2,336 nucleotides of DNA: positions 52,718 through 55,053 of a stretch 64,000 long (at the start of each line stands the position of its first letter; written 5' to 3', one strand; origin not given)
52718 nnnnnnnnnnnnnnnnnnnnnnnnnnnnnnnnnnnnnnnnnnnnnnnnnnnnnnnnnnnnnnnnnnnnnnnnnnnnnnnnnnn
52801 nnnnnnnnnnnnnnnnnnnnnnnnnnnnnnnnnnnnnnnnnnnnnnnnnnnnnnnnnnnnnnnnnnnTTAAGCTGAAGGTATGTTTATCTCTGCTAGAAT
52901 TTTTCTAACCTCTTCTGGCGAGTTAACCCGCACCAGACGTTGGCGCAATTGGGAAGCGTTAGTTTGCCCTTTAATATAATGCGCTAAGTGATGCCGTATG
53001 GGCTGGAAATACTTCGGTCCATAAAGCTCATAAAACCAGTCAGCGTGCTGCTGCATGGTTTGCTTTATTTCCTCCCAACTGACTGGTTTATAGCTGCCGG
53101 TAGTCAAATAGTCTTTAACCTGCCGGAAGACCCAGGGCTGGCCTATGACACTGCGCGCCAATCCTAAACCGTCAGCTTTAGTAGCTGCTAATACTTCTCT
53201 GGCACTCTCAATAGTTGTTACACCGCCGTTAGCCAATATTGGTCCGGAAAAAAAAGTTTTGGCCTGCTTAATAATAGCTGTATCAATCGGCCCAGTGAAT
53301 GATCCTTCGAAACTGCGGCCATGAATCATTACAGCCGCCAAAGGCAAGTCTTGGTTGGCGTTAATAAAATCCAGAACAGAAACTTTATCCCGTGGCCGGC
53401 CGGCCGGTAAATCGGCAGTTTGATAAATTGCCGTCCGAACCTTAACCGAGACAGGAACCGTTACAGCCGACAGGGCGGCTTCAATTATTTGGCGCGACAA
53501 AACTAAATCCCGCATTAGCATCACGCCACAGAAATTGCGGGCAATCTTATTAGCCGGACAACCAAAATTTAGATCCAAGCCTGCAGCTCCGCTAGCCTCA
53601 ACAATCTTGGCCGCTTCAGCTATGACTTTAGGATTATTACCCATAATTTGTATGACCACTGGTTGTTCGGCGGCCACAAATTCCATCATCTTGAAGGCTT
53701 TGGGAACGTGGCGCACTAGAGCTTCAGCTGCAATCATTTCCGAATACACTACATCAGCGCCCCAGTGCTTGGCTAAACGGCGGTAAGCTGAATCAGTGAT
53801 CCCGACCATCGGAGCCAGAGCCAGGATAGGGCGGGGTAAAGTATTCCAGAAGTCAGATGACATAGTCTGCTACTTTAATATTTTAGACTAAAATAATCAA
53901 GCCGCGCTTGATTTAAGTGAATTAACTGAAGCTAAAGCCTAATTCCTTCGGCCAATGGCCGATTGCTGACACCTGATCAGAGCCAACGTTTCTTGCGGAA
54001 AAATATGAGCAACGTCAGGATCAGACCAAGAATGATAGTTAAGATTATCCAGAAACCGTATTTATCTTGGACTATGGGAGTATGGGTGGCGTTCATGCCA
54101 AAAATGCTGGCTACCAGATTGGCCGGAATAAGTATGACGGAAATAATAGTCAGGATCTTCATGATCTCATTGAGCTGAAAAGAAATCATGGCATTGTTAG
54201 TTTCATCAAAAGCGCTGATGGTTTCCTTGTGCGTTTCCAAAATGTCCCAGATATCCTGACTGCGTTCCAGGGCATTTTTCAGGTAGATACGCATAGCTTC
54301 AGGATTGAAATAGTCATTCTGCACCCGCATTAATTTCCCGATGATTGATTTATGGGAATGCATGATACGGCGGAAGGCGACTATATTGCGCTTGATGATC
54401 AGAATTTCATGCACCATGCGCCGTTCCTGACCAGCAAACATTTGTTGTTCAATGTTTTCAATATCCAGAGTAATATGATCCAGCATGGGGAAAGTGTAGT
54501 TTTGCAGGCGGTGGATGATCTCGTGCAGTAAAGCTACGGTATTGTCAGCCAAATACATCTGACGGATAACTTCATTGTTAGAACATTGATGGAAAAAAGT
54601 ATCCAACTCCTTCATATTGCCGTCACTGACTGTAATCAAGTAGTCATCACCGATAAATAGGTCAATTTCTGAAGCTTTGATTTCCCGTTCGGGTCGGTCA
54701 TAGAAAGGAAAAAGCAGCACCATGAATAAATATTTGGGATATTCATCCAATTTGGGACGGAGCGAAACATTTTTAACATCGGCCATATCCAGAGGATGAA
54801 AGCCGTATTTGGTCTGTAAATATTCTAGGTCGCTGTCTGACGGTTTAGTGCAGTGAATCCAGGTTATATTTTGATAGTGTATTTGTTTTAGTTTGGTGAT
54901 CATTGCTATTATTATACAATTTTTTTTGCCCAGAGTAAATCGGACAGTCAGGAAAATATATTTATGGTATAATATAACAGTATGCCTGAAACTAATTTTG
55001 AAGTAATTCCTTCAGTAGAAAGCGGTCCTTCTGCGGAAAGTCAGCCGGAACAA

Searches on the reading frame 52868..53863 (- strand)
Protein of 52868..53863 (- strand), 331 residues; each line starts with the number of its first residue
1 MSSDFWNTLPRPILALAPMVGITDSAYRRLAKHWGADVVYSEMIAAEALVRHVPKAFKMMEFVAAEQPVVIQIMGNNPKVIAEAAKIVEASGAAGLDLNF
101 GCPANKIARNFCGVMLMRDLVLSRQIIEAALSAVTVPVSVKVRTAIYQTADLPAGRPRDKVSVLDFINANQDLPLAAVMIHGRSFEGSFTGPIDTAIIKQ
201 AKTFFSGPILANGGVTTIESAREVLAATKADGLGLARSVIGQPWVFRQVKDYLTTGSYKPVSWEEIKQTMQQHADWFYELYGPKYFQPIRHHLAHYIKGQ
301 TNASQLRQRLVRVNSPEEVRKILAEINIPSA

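Call 73: search_protein_families(library=pfam, proteins=[window:52868-53863:-], max_evalue=0.01)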
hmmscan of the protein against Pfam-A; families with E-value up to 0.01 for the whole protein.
window:52868-53863:- (331 aa): 2 families
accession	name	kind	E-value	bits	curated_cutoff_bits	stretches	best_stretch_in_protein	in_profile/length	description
PF01207.24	Dus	-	9.1e-63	212.7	20.4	1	16-323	2-302/311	Dihydrouridine synthase (Dus)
PF00977.27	His_biosynth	-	0.0051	16.7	23.6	0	122-233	111-216/228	Histidine biosynthesis protein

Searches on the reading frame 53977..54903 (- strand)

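Call 73: search_protein_families(library=pfam, proteins=[window:53977-54903:-], max_evalue=0.01)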
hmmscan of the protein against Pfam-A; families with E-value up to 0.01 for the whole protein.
window:53977-54903:- (308 aa): 1 family
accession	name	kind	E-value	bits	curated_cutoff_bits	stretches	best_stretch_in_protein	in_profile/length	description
PF01544.23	CorA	-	4.4e-55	187.5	27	1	11-304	2-292/292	CorA-like Mg2+ transporter protein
